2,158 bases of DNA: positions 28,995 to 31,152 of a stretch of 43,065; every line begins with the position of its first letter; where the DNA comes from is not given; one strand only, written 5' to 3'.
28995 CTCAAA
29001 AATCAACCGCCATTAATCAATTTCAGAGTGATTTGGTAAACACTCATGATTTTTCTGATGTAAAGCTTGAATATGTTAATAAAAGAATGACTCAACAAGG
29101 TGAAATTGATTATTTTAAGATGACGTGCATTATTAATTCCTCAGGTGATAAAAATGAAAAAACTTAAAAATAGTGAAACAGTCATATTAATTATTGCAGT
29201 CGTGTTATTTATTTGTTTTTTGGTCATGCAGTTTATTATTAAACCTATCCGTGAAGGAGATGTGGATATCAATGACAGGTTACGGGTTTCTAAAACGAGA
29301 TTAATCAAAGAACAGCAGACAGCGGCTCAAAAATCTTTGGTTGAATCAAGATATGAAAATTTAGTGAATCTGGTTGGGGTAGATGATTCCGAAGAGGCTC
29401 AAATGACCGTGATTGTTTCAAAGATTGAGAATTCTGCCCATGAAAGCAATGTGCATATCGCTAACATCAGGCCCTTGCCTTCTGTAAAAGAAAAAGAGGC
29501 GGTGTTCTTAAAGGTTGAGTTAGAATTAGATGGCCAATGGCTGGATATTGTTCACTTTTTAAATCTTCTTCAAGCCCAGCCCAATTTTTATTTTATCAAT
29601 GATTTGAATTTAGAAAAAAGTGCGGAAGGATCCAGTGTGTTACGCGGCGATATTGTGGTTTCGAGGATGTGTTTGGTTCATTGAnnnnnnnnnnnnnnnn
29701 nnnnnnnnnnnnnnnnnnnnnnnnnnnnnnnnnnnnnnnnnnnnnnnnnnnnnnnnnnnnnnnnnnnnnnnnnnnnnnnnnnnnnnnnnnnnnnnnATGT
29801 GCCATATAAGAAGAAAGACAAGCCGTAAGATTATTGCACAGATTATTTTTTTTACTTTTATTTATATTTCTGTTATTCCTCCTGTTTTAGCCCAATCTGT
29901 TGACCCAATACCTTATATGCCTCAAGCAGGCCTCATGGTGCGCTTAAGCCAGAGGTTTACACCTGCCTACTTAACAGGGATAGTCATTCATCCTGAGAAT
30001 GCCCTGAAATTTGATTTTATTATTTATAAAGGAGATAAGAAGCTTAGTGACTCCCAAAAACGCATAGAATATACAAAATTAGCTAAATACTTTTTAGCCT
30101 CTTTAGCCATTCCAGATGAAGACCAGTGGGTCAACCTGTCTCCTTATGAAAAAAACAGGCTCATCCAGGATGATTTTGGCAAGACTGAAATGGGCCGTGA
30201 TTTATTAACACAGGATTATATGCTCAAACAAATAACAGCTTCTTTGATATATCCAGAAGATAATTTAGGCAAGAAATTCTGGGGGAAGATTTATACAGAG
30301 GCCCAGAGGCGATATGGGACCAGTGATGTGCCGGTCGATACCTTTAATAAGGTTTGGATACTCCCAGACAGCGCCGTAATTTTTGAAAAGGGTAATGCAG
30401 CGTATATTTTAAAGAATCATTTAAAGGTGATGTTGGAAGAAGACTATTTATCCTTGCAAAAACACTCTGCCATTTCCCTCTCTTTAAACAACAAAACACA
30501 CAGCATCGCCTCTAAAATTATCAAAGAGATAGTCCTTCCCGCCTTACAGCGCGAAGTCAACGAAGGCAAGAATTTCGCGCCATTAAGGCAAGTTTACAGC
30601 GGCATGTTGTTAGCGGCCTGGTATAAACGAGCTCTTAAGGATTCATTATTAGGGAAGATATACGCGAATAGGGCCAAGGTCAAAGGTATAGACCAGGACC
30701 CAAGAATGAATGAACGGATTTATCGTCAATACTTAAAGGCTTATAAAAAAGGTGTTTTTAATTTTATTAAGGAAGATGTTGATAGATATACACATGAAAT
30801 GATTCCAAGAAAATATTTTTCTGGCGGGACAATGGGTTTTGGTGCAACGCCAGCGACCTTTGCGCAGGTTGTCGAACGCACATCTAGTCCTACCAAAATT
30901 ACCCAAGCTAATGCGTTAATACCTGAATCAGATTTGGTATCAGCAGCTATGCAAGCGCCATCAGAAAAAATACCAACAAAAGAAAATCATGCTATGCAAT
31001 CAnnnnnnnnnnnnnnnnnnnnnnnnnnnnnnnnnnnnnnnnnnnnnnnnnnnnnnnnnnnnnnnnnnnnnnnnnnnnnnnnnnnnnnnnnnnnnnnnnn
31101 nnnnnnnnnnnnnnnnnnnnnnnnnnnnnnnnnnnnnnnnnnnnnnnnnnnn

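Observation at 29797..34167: Sec-exported protein carrying two FHA domains around a transglutaminase-like Cys-His-Asp core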

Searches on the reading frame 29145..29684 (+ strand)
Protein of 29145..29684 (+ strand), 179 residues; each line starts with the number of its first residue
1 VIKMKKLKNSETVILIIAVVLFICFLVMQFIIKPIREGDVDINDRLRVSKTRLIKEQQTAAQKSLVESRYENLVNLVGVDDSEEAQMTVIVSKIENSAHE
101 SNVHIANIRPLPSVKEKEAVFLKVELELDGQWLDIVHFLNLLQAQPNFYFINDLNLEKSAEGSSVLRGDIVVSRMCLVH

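Call 7: search_protein_families(library=pfam, proteins=[window:29145-29684:+], max_evalue=0.01)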
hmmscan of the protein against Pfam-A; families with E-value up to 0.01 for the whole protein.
window:29145-29684:+ (179 aa): 2 families
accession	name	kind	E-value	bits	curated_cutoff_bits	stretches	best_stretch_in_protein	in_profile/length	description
PF10741.14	T2SSM_b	-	2.7e-06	27.7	21.7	1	87-160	16-89/111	Type II secretion system (T2SS), protein M subtype b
PF04350.18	PilO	-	6.1e-05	23.6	22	1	60-171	29-137/145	Pilus assembly protein, PilO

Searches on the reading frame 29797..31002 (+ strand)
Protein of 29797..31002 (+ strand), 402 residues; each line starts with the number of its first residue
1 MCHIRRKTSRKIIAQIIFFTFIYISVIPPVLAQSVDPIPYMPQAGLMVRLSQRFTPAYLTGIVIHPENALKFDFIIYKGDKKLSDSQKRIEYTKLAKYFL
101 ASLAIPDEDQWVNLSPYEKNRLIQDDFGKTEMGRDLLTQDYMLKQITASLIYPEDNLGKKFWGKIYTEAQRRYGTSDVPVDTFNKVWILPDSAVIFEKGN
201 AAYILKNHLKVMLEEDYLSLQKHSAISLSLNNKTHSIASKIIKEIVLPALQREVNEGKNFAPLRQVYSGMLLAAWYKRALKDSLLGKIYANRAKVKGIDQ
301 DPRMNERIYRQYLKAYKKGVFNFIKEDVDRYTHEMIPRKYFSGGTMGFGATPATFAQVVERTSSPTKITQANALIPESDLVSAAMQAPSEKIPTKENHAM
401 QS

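Call 20: search_protein_families(library=pfam, proteins=[window:29797-31002:+], max_evalue=10)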
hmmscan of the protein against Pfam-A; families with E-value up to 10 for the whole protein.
window:29797-31002:+ (402 aa): 0 families

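Call 36: search_solved_structures(query=A1, max_evalue=10, show_alignments=2)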
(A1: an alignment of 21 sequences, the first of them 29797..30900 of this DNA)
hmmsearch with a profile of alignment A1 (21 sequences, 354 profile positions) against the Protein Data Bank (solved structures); distinct sequences matched with E-value up to 10: 1.
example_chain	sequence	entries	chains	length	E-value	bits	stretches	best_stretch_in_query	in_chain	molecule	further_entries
2km6_A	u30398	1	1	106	1.2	11.3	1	157-227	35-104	NACHT, LRR and PYD domains-containing protein 7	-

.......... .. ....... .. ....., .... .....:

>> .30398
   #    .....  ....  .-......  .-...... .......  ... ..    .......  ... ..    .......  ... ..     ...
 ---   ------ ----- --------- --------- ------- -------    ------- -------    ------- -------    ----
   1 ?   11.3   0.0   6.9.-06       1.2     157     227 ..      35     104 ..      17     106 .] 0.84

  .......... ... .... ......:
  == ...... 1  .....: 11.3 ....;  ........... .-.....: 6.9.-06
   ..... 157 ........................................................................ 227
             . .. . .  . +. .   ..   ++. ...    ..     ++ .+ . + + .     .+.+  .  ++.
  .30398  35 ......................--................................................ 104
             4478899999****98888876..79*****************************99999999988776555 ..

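Call 39: predict_structure(alignment_id=A1)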
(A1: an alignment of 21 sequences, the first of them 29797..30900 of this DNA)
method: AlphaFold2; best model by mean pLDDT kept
length: 368 residues; sequences in the alignment: 21
mean_pLDDT: 65.1   pTM: 0.58
mean pLDDT of the five models: 65.1, 64.5, 61.1, 59.3, 56.8
residues with pLDDT >= 90: 17; 70-90: 167; 50-70: 76; < 50: 108
segments of 3 or more residues with pLDDT < 50: 28-40, 44-48, 114-122, 223-234, 286-300, 312-327, 336-368
pLDDT, mean of each block of 10 residues (from residue 1): 64 86 66 39 52 79 79 86 87 83 67 47 52 68 75 78 89 78 69 85 88 73 44 62 88 87 84 84 54 40 52 42 44 46 32 27 25
secondary structure, 60 per line:
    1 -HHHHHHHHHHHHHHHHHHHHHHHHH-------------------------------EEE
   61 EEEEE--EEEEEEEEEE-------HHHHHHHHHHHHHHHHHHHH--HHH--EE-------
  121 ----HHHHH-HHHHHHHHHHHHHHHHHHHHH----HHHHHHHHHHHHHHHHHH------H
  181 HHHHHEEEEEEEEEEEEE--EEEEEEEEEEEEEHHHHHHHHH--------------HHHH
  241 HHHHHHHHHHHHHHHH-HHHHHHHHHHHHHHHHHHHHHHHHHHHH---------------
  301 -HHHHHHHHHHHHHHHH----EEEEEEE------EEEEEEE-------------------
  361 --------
elements in order: H2-26 E58-65 E68-77 H85-104 H125-129 H131-151 H156-173 H180-185 E186-198 E201-213 H214-222 H237-256 H258-285 H302-317 E322-328 E335-341

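Call 42: fold_search(model_id=the predicted structure, library=pdb)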
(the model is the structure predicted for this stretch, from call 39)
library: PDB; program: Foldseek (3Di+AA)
matches with E <= 10: 158; with E <= 0.001: 0
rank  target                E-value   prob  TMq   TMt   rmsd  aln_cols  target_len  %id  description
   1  4phq_A                1.0e-01  0.12  0.12  0.14  21.6       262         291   12  ClyA CC6/264 ox (6-303) (released 2014-09-24)
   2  4phq_D                1.3e-01  0.11  0.12  0.14  22.6       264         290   10  ClyA CC6/264 ox (6-303) (released 2014-09-24)
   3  4k1p_H                3.4e-01  0.08  0.13  0.14  20.2       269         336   12  Structure of the NheA component of the Nhe toxin from Bacillus cereus (released 2013-09-18)
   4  6vq8_a                5.0e-01  0.05  0.12  0.08  25.9       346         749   11  Mammalian V-ATPase from rat brain - composite model of rotational state 3 bound to ADP and SidK (built from focused re (released 2020-03-18)
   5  3ctb_A                9.5e-01  0.03  0.10  0.12  19.1       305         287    9  Tethered PXR-LBD/SRC-1p apoprotein (released 2008-12-02)
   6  6wm2_R                9.5e-01  0.02  0.10  0.06  27.2       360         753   10  Human V-ATPase in state 1 with SidK and ADP (released 2020-11-11)
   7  9brt_a                1.0e+00  0.02  0.10  0.06  27.7       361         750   10  Intact V-ATPase State 1 and synaptophysin complex in mouse brain isolated synaptic vesicles (released 2024-06-19)
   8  6xbw_H                1.1e+00  0.06  0.13  0.19  22.7       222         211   16  Cryo-EM structure of V-ATPase from bovine brain, state 1 (released 2020-08-19)
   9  6wlz_G                1.2e+00  0.06  0.14  0.20  24.0       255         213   13  The V1 region of human V-ATPase in state 1 (focused refinement) (released 2020-11-11)
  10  9o46_B                1.2e+00  0.03  0.10  0.12  20.9       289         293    9  Crystal structure of the L411W mutant of pregnane X receptor ligand binding domain in complex with SJPYT-331 (released 2025-11-05)
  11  1cii                  1.2e+00  0.02  0.10  0.07  36.9       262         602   13  COLICIN IA (released 1998-01-14)
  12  4ny9                  1.3e+00  0.02  0.09  0.11  20.5       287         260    9  Crystal Structure Of the Human PXR-LBD In Complex With N-{(2R)-1-[(4S)-4-(4-chlorophenyl)-4-hydroxy-3,3-dimethylpiperidi (released 2014-08-27)
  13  7unf_a                1.5e+00  0.01  0.10  0.06  26.4       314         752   11  CryoEM structure of a mEAK7 bound human V-ATPase complex (released 2022-06-15)
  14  4j5x_A                1.7e+00  0.02  0.10  0.11  20.5       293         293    8  Crystal Structure of the SR12813-bound PXR/RXRalpha LBD Heterotetramer Complex (released 2013-08-21)
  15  7a27_CCC              1.8e+00  0.02  0.12  0.13  21.8       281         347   12  Structure of soluble SmhA crystal form 2 of the tripartite alpha-pore forming toxin, Smh, from Serratia marcescens. (released 2021-03-31)
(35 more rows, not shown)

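Call 61: find_related_loci(query=A1, collection=genome_contigs, flank=6000)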
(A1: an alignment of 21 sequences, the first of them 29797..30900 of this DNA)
Query A1 (368 aa) in genome_contigs; peptide patterns used: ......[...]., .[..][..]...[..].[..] (x = any residue, [..] = any of these).
590 stretches matched a pattern (row limit reached: there are more); 578 encode a relative of the query (tblastn E <= 1e-3); the best 80 are kept; 80 distinct loci.
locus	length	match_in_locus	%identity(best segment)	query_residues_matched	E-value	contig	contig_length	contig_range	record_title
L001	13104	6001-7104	67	7-347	3e-167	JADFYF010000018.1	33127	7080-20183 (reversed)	MAG: Candidatus Omnitrophota bacterium isolate nDJH6bin18 nDJH6_bin18_NODE_18_length_33127_cov_2.910485, whole genome sh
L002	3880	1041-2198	64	1-346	3e-173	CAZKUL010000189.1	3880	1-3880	MAG TPA_asm: uncultured Planctomycetales bacterium isolate binchicken_co241_121 genome assembly, contig: NODE_30802_leng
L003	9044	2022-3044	67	11-348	1e-160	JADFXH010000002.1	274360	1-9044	MAG: Candidatus Omnitrophota bacterium isolate nDJH13bin20 nDJH13_bin20_NODE_2_length_274360_cov_9.186710, whole genome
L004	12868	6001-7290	58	10-361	4e-160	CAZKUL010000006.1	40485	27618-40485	MAG TPA_asm: uncultured Planctomycetales bacterium isolate binchicken_co241_121 genome assembly, contig: NODE_877_length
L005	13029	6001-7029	66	10-346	1e-159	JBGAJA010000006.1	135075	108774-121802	MAG: Candidatus Omnitrophota bacterium isolate MAG_AAO_H125.54 AAOH125-54_opera_contig_549, whole genome shotgun sequenc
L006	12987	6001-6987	67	10-344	8e-155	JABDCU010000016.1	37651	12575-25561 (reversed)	MAG: Candidatus Omnitrophota bacterium isolate BWMinControl_Nextera19_MAG3 3300020833.a:Ga0206995_1018, whole genome sho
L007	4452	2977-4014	63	7-350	4e-158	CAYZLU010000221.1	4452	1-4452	MAG TPA_asm: uncultured Planctomycetales bacterium isolate binchicken_co241_372 genome assembly, contig: NODE_24405_leng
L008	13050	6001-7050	63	10-345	4e-154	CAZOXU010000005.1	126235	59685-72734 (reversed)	MAG TPA_asm: uncultured Planctomycetales bacterium isolate SRP278252_co2_25 genome assembly, contig: NODE_179_length_126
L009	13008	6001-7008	65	10-344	2e-151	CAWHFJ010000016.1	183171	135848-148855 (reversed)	MAG: Candidatus Omnitrophota bacterium isolate MFD04780.bin.2.175 genome assembly, contig: contig_30864, whole genome sh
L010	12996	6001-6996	64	10-349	3e-151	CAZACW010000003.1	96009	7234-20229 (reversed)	MAG TPA_asm: uncultured Planctomycetales bacterium isolate SRP273308_co1_408 genome assembly, contig: NODE_234_length_96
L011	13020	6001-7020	65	10-344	5e-150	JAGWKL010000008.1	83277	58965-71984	MAG: Candidatus Omnitrophota bacterium isolate REEB160 contig-150_217, whole genome shotgun sequence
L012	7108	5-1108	63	23-349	2e-150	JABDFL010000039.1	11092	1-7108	MAG: Candidatus Omnitrophota bacterium isolate BWOrgControl_Nextera26_MAG2 3300020977.a:Ga0206818_1157, whole genome sho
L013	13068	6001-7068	61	8-350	6e-150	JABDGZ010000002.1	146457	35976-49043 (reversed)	MAG: Candidatus Omnitrophota bacterium isolate BWOrgControl_Nextera71_MAG1 3300021028.a:Ga0206863_1002, whole genome sho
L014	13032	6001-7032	62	4-344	4e-149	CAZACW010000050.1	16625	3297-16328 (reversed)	MAG TPA_asm: uncultured Planctomycetales bacterium isolate SRP273308_co1_408 genome assembly, contig: NODE_3906_length_1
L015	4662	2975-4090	60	10-348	2e-151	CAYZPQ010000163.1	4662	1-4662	MAG TPA_asm: uncultured Planctomycetales bacterium isolate SRP219642_co4_193 genome assembly, contig: NODE_31951_length_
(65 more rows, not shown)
